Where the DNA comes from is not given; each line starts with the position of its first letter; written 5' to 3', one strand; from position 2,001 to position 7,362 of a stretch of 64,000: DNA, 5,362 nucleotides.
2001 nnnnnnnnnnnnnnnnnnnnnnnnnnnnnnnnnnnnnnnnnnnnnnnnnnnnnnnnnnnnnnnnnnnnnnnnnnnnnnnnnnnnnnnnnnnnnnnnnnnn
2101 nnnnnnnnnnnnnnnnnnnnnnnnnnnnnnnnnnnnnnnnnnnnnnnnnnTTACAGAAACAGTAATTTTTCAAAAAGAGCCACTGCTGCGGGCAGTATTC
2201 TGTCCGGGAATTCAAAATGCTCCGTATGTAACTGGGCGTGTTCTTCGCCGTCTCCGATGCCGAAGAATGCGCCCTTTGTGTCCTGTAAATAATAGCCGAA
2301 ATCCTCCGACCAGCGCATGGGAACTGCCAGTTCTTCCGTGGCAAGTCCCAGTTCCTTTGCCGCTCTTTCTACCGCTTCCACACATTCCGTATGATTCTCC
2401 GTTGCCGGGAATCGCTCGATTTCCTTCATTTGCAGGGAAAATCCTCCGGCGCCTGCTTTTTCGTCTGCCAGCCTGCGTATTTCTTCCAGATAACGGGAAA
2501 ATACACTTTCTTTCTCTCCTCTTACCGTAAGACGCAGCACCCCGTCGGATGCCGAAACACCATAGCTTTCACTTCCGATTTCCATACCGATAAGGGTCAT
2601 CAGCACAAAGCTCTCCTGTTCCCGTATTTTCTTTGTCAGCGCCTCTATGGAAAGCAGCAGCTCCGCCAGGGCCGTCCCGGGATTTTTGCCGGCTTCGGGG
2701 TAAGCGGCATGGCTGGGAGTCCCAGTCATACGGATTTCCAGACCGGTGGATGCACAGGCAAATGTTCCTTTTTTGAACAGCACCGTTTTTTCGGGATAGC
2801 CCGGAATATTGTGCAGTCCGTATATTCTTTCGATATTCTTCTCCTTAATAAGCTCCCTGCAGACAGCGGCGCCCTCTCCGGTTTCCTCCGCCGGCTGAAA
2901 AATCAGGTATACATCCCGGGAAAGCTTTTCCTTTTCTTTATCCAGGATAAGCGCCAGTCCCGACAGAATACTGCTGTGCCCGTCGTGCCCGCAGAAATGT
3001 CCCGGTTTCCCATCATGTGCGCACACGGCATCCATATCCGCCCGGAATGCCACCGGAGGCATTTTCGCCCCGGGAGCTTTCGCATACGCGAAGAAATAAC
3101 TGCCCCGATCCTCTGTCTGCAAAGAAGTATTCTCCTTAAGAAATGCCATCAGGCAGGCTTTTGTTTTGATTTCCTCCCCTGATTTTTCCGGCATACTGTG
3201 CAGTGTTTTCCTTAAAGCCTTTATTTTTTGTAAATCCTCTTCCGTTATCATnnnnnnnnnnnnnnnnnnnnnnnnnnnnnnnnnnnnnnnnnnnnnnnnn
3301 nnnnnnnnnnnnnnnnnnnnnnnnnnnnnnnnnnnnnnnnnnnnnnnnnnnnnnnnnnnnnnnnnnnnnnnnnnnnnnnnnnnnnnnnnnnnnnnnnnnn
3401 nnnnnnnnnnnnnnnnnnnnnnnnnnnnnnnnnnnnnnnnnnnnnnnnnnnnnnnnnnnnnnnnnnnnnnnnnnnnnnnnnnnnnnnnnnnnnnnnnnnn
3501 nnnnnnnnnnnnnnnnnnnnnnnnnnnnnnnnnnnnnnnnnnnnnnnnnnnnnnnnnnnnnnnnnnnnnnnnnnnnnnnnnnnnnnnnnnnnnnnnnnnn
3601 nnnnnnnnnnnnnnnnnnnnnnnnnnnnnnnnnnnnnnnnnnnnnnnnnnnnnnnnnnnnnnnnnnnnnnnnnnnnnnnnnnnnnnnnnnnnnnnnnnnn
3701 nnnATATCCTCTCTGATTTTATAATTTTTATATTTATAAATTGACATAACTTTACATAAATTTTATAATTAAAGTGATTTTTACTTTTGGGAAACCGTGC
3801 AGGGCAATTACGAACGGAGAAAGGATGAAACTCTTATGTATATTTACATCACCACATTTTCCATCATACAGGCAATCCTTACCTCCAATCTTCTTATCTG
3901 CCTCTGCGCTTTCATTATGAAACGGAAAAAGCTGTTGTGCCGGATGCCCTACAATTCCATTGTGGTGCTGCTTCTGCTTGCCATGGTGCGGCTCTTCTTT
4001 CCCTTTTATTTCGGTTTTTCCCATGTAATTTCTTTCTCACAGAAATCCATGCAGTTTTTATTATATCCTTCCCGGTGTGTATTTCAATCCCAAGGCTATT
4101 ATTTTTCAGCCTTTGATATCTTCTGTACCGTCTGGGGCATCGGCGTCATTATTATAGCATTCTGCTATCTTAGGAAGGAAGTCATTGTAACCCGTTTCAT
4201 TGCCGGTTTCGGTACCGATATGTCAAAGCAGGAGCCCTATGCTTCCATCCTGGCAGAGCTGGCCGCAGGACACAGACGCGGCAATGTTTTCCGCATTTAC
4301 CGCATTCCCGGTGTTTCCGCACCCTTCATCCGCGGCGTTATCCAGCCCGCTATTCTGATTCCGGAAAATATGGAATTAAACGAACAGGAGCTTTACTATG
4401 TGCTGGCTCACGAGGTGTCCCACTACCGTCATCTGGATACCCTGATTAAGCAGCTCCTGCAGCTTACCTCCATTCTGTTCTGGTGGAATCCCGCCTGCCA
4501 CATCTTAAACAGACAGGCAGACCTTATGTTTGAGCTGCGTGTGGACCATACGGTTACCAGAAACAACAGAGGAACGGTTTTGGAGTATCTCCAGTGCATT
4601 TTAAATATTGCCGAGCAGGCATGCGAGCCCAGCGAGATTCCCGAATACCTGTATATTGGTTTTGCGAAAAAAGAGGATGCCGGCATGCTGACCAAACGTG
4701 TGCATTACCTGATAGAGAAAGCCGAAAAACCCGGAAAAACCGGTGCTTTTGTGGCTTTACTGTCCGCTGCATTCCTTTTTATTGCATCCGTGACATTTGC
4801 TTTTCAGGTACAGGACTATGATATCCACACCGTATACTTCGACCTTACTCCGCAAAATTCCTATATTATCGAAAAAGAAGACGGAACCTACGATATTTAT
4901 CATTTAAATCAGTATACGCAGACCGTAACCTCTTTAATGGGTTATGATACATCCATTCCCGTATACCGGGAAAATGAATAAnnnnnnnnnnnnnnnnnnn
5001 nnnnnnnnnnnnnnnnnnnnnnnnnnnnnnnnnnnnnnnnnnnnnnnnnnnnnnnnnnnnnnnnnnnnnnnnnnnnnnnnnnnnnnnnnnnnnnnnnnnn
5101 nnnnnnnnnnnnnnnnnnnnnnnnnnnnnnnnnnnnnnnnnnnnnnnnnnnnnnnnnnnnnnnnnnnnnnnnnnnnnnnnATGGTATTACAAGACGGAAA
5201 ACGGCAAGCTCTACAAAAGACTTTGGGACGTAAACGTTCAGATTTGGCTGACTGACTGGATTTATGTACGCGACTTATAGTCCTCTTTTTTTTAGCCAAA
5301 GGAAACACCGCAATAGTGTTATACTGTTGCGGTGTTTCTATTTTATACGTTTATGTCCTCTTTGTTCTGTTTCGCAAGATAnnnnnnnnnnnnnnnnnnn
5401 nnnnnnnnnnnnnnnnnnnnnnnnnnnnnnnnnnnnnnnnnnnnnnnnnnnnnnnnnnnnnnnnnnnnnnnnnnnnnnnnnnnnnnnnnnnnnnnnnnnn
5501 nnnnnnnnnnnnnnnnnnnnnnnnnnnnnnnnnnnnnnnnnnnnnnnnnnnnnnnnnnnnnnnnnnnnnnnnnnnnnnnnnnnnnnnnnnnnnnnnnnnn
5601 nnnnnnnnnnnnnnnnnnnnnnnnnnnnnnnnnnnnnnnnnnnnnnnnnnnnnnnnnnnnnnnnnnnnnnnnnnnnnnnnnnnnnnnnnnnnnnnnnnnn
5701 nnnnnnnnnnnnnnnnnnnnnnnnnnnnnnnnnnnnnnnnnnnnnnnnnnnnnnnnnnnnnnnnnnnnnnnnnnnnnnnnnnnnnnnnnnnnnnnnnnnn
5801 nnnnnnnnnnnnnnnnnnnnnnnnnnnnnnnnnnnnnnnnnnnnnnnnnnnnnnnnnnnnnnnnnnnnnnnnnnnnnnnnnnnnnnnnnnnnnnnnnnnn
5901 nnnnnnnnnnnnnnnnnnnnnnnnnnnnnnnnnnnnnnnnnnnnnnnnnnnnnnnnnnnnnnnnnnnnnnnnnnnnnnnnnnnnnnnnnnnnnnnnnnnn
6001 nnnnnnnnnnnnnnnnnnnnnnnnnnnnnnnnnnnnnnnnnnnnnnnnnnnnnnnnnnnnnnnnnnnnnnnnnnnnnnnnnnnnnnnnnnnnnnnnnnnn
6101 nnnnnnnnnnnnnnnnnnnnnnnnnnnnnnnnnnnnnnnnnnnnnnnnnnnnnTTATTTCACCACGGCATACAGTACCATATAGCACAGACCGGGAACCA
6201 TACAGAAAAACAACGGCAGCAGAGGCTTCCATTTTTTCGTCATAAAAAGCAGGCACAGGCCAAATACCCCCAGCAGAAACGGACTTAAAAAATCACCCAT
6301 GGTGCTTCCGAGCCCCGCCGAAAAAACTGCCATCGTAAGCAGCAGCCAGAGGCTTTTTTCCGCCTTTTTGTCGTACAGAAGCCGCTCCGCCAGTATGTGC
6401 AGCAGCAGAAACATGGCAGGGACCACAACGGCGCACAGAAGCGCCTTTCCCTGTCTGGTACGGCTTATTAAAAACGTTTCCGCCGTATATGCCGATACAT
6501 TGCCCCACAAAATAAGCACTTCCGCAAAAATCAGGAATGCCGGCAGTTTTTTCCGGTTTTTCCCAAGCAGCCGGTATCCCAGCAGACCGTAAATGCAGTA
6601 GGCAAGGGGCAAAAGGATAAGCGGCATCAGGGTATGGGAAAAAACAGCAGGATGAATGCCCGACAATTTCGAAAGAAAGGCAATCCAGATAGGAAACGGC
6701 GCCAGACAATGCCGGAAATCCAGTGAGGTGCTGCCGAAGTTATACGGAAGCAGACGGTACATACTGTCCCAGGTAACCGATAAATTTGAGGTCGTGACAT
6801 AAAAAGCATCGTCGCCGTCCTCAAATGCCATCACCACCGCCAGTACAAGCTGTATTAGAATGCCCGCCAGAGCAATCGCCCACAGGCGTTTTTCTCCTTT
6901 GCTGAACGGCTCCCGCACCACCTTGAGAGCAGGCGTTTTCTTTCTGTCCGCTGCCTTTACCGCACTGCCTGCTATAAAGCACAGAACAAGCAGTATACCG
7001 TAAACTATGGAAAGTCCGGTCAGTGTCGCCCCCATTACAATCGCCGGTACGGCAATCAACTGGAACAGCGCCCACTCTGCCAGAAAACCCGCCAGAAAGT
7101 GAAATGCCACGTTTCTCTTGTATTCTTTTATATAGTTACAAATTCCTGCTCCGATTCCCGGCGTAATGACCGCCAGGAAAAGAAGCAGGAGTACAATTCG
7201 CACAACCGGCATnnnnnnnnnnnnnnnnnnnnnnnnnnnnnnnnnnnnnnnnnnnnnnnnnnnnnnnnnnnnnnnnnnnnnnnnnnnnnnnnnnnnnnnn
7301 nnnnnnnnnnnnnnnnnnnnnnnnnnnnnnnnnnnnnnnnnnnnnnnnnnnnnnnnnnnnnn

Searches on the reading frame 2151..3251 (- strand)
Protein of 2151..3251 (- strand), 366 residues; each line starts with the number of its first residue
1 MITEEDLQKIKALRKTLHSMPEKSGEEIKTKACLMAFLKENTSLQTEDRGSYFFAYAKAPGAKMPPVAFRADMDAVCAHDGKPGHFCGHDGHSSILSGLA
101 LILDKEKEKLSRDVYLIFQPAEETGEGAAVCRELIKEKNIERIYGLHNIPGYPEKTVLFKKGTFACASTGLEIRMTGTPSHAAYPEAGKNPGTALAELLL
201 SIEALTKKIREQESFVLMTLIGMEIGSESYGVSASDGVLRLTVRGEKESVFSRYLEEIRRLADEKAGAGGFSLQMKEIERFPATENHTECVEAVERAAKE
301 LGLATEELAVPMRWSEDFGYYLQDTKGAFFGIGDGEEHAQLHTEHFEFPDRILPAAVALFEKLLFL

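Call 31: search_protein_families(library=pfam, proteins=[window:2151-3251:-])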
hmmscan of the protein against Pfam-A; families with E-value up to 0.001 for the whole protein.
window:2151-3251:- (366 aa): 2 families
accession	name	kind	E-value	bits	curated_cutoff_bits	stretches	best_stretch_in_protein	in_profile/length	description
PF01546.33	Peptidase_M20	-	3.7e-28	99.3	24.6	1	68-364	1-204/206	Peptidase family M20/M25/M40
PF07687.19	M20_dimer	-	7.9e-07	29.4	21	1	169-267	7-104/107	Peptidase dimerisation domain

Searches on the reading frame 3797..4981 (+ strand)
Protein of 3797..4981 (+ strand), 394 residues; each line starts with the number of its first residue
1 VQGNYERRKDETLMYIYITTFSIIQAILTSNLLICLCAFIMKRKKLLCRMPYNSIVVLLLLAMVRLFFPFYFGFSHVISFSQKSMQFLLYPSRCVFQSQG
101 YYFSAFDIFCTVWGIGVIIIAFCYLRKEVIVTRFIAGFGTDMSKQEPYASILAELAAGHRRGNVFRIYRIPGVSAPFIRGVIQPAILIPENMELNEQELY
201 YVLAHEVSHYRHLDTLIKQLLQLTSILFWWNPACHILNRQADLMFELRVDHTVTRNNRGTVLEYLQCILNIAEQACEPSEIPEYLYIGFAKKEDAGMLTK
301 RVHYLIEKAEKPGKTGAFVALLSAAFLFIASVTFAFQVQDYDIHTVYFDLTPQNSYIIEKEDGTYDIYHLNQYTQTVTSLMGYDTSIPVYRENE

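Call 31: search_protein_families(library=pfam, proteins=[window:3797-4981:+])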
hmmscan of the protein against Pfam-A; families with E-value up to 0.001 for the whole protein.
window:3797-4981:+ (394 aa): 2 families
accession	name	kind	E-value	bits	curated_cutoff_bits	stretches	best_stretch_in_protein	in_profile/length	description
PF05569.17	Peptidase_M56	-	1.5e-23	83.8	31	1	106-279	99-274/296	BlaR1 peptidase M56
PF01435.24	Peptidase_M48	-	0.00075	19.8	20.3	0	194-231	59-98/186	Peptidase family M48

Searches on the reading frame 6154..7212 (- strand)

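Call 31: search_protein_families(library=pfam, proteins=[window:6154-7212:-])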
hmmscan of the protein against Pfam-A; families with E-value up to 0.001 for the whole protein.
window:6154-7212:- (352 aa): 1 family
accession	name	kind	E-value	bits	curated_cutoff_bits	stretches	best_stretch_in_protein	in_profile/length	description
PF19554.4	DUF6077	-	1.4e-111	373.2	27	1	3-352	2-354/354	Family of unknown function (DUF6077)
